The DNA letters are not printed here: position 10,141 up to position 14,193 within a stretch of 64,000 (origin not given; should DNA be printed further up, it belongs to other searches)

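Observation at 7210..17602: A 10 kb chain of nine reading frames joined by 4-nt overlaps or 5-nt spacers links coaBC, a UDG and an unusual amine-catabolism-like enzyme set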

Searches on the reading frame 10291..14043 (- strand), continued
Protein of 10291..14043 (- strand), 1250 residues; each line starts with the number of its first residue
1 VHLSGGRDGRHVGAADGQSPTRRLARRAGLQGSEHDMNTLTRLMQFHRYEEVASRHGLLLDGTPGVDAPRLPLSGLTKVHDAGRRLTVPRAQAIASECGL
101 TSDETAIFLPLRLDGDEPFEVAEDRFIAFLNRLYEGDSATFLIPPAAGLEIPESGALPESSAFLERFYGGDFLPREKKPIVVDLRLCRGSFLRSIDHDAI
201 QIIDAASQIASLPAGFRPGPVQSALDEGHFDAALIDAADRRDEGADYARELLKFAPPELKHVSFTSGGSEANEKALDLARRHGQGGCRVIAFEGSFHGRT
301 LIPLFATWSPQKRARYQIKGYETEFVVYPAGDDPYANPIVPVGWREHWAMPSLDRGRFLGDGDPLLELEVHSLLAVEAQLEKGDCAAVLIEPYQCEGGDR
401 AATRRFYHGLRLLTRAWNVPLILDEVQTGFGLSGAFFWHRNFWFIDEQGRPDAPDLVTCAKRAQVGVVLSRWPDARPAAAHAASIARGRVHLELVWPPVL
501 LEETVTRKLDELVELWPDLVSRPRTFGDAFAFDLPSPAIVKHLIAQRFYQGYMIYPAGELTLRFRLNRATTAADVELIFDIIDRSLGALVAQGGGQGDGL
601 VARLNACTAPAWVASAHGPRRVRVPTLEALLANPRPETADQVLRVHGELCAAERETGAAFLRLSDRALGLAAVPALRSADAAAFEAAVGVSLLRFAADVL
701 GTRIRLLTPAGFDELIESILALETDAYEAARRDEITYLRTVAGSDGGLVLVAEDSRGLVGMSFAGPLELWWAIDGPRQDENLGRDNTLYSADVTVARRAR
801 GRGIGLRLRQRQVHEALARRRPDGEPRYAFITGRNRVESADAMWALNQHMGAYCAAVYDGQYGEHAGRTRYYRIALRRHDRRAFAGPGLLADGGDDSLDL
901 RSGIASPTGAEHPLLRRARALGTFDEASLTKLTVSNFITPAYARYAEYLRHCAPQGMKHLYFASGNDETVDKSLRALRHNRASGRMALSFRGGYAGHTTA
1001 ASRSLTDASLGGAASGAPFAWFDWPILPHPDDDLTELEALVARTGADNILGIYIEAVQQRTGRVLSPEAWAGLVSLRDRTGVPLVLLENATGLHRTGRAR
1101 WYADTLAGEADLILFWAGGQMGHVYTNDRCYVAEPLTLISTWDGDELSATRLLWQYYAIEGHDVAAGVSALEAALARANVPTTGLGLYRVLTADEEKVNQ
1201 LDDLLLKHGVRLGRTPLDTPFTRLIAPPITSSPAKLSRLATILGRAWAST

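Call 24: search_solved_structures(query=A1, max_evalue=0.001, show_alignments=2)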
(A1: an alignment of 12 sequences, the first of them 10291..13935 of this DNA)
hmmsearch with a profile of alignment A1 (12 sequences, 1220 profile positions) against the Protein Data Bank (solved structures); distinct sequences matched with E-value up to 0.001: 186 (the best 60 are shown).
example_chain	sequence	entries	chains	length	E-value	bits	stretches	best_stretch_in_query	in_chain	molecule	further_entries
2jjf_A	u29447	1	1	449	4e-39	137.1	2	332-556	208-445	L-LYSINE EPSILON AMINOTRANSFERASE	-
2jje_A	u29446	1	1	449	4.2e-39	137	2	332-556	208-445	L-LYSINE EPSILON AMINOTRANSFERASE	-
2cin_A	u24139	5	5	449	5e-39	136.8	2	332-556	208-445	L-LYSINE-EPSILON AMINOTRANSFERASE | L-LYSINE EPSILON AMINOTRANSFERASE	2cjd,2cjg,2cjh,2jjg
2jjh_A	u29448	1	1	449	8.8e-38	132.6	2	332-556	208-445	L-LYSINE EPSILON AMINOTRANSFERASE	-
6b6g_A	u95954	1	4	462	2.9e-34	121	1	145-546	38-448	4-aminobutyrate aminotransferase, mitochondrial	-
4y0h_A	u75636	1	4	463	3e-34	120.9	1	145-546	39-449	4-aminobutyrate aminotransferase, mitochondrial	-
4y0d_A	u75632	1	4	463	3e-34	120.9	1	145-546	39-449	4-aminobutyrate aminotransferase, mitochondrial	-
4y0i_A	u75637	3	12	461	3e-34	120.9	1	145-546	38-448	4-aminobutyrate aminotransferase, mitochondrial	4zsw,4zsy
1ohv_A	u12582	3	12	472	3.5e-34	120.7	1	145-546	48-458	4-AMINOBUTYRATE AMINOTRANSFERASE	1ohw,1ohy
7vno_A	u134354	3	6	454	5.7e-31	110.1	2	147-501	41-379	454aa long hypothetical 4-aminobutyrate aminotransferase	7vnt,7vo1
1vef_A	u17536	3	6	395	5.3e-30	106.9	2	208-298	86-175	Acetylornithine/acetyl-lysine aminotransferase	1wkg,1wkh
2e54_A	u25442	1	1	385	1.1e-29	105.9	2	352-412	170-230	Acetylornithine aminotransferase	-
2ord_A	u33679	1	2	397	1.2e-29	105.7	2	352-412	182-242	Acetylornithine aminotransferase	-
3nx3_A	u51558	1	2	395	3.3e-29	104.2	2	143-284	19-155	Acetylornithine aminotransferase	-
8ht2_A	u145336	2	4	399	8.8e-29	102.8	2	165-297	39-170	Acetylornithine aminotransferase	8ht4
2byl_A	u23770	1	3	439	7e-23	83.3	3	1021-1214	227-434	ORNITHINE AMINOTRANSFERASE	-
2byj_A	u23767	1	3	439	5.1e-22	80.4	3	1022-1214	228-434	ORNITHINE AMINOTRANSFERASE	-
9y3m_B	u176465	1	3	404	1.7e-21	78.7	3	1019-1214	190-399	Ornithine aminotransferase, renal form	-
1gbn_A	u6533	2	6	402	1.9e-21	78.5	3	1019-1214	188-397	ORNITHINE AMINOTRANSFERASE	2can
5vwo_A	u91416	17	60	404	2e-21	78.4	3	1019-1214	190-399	Ornithine aminotransferase, mitochondrial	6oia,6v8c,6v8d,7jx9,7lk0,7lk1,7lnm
10lw_A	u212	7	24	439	3.3e-21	77.7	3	1020-1214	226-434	Ornithine aminotransferase, mitochondrial | ORNITHINE AMINOTRANSFERASE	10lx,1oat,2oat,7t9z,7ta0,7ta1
6hx7_A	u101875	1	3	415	4.4e-20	74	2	1020-1214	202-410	Ornithine aminotransferase, mitochondrial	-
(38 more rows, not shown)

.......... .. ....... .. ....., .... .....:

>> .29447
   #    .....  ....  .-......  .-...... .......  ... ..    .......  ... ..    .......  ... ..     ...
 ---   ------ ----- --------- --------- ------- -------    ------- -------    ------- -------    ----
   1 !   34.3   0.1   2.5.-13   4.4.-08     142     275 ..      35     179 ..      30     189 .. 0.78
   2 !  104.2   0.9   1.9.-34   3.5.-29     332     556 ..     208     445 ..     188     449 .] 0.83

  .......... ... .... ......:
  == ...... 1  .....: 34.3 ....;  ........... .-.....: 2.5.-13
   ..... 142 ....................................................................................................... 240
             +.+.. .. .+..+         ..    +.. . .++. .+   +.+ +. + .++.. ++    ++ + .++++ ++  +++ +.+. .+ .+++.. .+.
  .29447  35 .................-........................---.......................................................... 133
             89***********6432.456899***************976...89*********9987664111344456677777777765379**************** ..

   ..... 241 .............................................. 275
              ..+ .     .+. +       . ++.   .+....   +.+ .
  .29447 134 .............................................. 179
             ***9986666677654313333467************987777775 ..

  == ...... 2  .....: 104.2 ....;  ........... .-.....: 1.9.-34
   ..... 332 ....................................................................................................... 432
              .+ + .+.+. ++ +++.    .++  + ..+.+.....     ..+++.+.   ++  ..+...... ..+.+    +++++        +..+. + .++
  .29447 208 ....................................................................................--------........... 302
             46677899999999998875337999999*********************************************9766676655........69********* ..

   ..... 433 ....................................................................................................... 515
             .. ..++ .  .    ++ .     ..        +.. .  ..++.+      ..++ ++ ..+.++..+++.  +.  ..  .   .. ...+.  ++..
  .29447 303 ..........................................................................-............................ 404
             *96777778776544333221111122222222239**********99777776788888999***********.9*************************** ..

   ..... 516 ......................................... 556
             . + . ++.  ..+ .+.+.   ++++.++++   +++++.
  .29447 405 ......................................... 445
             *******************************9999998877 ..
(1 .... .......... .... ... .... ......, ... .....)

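Call 48: search_protein_families(library=pfam, proteins=[L054:18310-19443:+, L060:18702-19835:+, L045:18819-19949:-, L083:16938-17495:+, L083:17544-18698:+, L079:15436-16368:+, L045:15570-16457:+], max_evalue=0.001)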
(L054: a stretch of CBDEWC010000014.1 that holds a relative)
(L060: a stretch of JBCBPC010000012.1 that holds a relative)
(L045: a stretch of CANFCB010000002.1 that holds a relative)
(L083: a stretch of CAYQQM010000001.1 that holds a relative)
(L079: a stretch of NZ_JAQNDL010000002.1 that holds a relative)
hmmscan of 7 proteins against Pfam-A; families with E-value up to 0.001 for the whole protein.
L054:18310-19443:+ (378 aa): 2 families
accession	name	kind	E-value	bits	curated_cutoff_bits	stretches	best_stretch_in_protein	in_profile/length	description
PF00108.29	Thiolase_N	-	6.3e-47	160.6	26.4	1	8-235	5-252/260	Thiolase, N-terminal domain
PF02803.24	Thiolase_C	-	1.2e-35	122.2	27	1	255-373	6-122/123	Thiolase, C-terminal domain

L060:18702-19835:+ (378 aa): 3 families
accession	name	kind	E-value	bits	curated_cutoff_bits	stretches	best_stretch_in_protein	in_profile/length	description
PF00108.29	Thiolase_N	-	4e-44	151.4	26.4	1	7-236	4-253/260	Thiolase, N-terminal domain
PF02803.24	Thiolase_C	-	9.1e-38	129.1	27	1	255-373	6-122/123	Thiolase, C-terminal domain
PF22691.2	Thiolase_C_1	-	0.00068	19.8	28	0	276-313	23-60/144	Thiolase C-terminal domain-like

L045:18819-19949:- (377 aa): 3 families
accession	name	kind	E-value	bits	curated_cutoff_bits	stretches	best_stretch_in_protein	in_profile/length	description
PF12544.13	LAM_C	-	6.1e-14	52.7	26.7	1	322-375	2-55/127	Lysine-2,3-aminomutase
PF04055.27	Radical_SAM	-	3.7e-10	40.7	29.5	1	132-275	4-155/166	Radical SAM superfamily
PF13353.11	Fer4_12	-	5.4e-05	24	22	0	132-200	12-80/137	4Fe-4S single cluster domain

L083:16938-17495:+ (186 aa): 3 families
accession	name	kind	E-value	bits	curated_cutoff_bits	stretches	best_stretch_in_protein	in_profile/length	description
PF00364.28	Biotin_lipoyl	-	1.1e-15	57.7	22.1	1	120-185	3-73/73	Biotin-requiring enzyme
PF13533.13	Biotin_lipoyl_2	-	8e-05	22.8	29.8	0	120-139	3-22/32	Biotin-lipoyl like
PF13437.12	HlyD_3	-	0.00068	20.8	22.2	0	120-150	2-32/106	HlyD family secretion protein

L083:17544-18698:+ (385 aa): 0 families

L079:15436-16368:+ (311 aa): 0 families

L045:15570-16457:+ (296 aa): 0 families

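Call 51: predict_structure(alignment_id=A3)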
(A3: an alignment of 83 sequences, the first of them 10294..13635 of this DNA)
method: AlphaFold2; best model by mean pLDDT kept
length: 1114 residues; sequences in the alignment: 83
mean_pLDDT: 93.8   pTM: 0.93
mean pLDDT of the five models: 93.8, 93.3, 92.3, 91.8, 91.7
residues with pLDDT >= 90: 989; 70-90: 96; 50-70: 27; < 50: 2
segments of 3 or more residues with pLDDT < 50: none
pLDDT, mean of each block of 10 residues (from residue 1): 67 93 98 96 95 94 93 75 93 91 83 95 96 97 96 96 96 91 96 93 93 92 90 97 97 95 94 98 98 92 94 96 93 96 92 91 89 97 96 96 97 94 95 93 97 97 97 92 78 97 94 93 95 95 98 97 96 96 95 86 95 97 97 96 95 96 94 95 95 96 91 93 92 95 83 62 93 93 93 91 97 98 97 98 96 97 98 73 93 97 98 98 97 98 98 97 97 98 96 94 87 97 95 98 97 97 96 95 93 95 97 95
secondary structure, 60 per line:
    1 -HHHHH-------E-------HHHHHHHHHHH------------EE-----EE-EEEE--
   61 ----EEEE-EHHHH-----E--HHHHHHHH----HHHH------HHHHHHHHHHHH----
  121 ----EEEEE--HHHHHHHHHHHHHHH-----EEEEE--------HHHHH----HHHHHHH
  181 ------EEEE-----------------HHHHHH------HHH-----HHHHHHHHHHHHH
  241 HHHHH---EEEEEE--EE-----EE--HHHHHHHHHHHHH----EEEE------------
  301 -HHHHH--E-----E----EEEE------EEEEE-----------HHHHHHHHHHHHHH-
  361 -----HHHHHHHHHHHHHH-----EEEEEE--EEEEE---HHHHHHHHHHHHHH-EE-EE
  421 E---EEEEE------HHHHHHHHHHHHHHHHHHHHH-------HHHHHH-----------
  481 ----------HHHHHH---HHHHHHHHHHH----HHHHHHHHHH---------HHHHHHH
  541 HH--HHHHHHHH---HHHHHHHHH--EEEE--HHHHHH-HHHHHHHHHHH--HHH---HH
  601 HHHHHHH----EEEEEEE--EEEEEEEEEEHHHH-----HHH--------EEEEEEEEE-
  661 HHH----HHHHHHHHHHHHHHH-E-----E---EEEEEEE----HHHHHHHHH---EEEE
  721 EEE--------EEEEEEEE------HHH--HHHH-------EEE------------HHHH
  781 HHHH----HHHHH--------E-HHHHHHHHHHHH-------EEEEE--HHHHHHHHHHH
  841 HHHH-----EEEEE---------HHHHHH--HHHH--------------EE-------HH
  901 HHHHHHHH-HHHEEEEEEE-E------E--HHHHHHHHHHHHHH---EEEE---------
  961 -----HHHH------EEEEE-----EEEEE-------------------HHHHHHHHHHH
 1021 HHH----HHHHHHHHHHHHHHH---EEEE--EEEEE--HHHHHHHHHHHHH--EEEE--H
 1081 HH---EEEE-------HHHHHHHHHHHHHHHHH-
elements in order (helices of 4 or more, strands of 3 or more residues): H2-6 H22-32 E55-58 E65-68 H71-74 H83-90 H95-98 H105-116 E125-129 H132-146 E152-156 H165-169 H174-180 E187-190 H208-213 H228-245 E249-254 H268-280 E285-288 H302-306 E320-323 E330-334 H346-359 H366-379 E385-390 E393-397 H401-414 E419-421 E425-429 H436-456 H464-469 H491-496 H500-510 H515-524 H534-542 H545-552 H556-564 E567-570 H573-578 H580-590 H599-607 E612-618 E621-630 H631-634 E651-659 H668-682 E694-700 H705-713 E717-723 E732-739 H751-754 E762-764 H777-784 H789-793 H804-815 E823-827 H830-844 E850-854 H864-869 H872-875 H899-908 E913-919 H931-944 E948-951 H966-969 E976-980 E986-990 H1010-1023 H1028-1042 E1046-1049 E1052-1056 H1059-1071 E1074-1077 E1086-1089 H1097-1113
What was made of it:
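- AF2 gives a compact model with pLDDT 93.8 and pTM 0.93 (call 51).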

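Call 55: fold_search(model_id=the predicted structure, library=pdb)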
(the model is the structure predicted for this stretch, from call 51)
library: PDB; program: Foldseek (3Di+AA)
matches with E <= 10: 1753; with E <= 0.001: 1365
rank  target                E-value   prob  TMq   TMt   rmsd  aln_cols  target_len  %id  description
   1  2jjf                  7.9e-22  1.00  0.32  0.79   4.7       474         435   25  N328A mutant of M. tuberculosis Rv3290c (released 2009-06-30)
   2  2jjh                  9.6e-22  1.00  0.32  0.78   4.7       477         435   24  E243 mutant of M. tuberculosis Rv3290C (released 2009-06-30)
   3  2jje                  1.2e-21  1.00  0.32  0.79   4.7       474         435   25  Crystal structure of T330S mutant of Rv3290c from M. tuberculosis (released 2009-06-30)
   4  2cin                  1.3e-21  1.00  0.32  0.79   4.5       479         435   25  Lysine aminotransferase from M. tuberculosis in the internal aldimine form (released 2006-08-14)
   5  4y0h_B                1.4e-20  1.00  0.33  0.77   5.1       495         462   20  Gamma-aminobutyric acid aminotransferase inactivated by (1S,3S)-3-amino-4-difluoromethylenyl-1-cyclopentanoic acid (CP (released 2015-03-11)
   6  4y0d_B                1.6e-20  1.00  0.33  0.75   4.9       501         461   20  Gamma-aminobutyric acid aminotransferase inactivated by (1S,3S)-3-amino-4-difluoromethylenyl-1-cyclopentanoic acid (CP (released 2015-02-25)
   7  4y0d_A                2.3e-20  1.00  0.33  0.76   4.8       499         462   20  Gamma-aminobutyric acid aminotransferase inactivated by (1S,3S)-3-amino-4-difluoromethylenyl-1-cyclopentanoic acid (CP (released 2015-02-25)
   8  7vno_A                2.4e-20  1.00  0.32  0.76   5.2       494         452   21  Structure of aminotransferase (released 2022-03-30)
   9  4zsy_B                5.4e-20  1.00  0.33  0.75   4.9       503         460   19  Pig Brain GABA-AT inactivated by (Z)-(1S,3S)-3-Amino-4-fluoromethylenyl-1-cyclopentanoic acid. (released 2015-07-08)
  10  4y0i_C                9.8e-20  1.00  0.31  0.72   5.6       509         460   20  GABA-aminotransferase inactivated by conformationally-restricted inactivator (released 2016-02-17)
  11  1ohv_A                1.1e-19  1.00  0.33  0.76   4.6       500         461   20  4-AMINOBUTYRATE-AMINOTRANSFERASE FROM PIG (released 2003-10-16)
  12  4y0h_D                1.3e-19  1.00  0.32  0.72   5.2       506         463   20  Gamma-aminobutyric acid aminotransferase inactivated by (1S,3S)-3-amino-4-difluoromethylenyl-1-cyclopentanoic acid (CP (released 2015-03-11)
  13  6b6g_B                3.5e-19  1.00  0.32  0.73   5.3       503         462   20  Crystal Structure of GABA Aminotransferase bound to (S)-3-Amino-4-(difluoromethylenyl)cyclopent-1-ene-1-carboxylic aci (released 2018-02-14)
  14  1vef_A                8.7e-19  1.00  0.30  0.81   3.6       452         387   23  Acetylornithine aminotransferase from Thermus thermophilus HB8 (released 2005-08-02)
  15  6j2v_A                1.2e-18  1.00  0.31  0.74   5.5       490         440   20  GABA aminotransferase from Corynebacterium glutamicum (released 2020-01-15)
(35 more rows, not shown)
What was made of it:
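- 12241..13548 (-): Fusion N domain (residues about 130-565): catalytically complete class III aminotransferase. DEVQ is at residues 388-391 and the PLP Lys425 codon at 12661-12663. The trans-acting Thr is replaced (SRW, residues 434-436). The best solved relative is M. tuberculosis lysine epsilon-aminotransferase, by sequence (E=4e-39, with K425 aligned to K300) and by fold (calls 24, 55).
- K425 aligns with K300, and the FHGR, E-switch and RFR motifs are kept (calls 24, 55). GABA aminotransferases are the second-best relatives of the N domain (calls 24, 55). LAT is the closest relative of the N domain (calls 24, 55).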
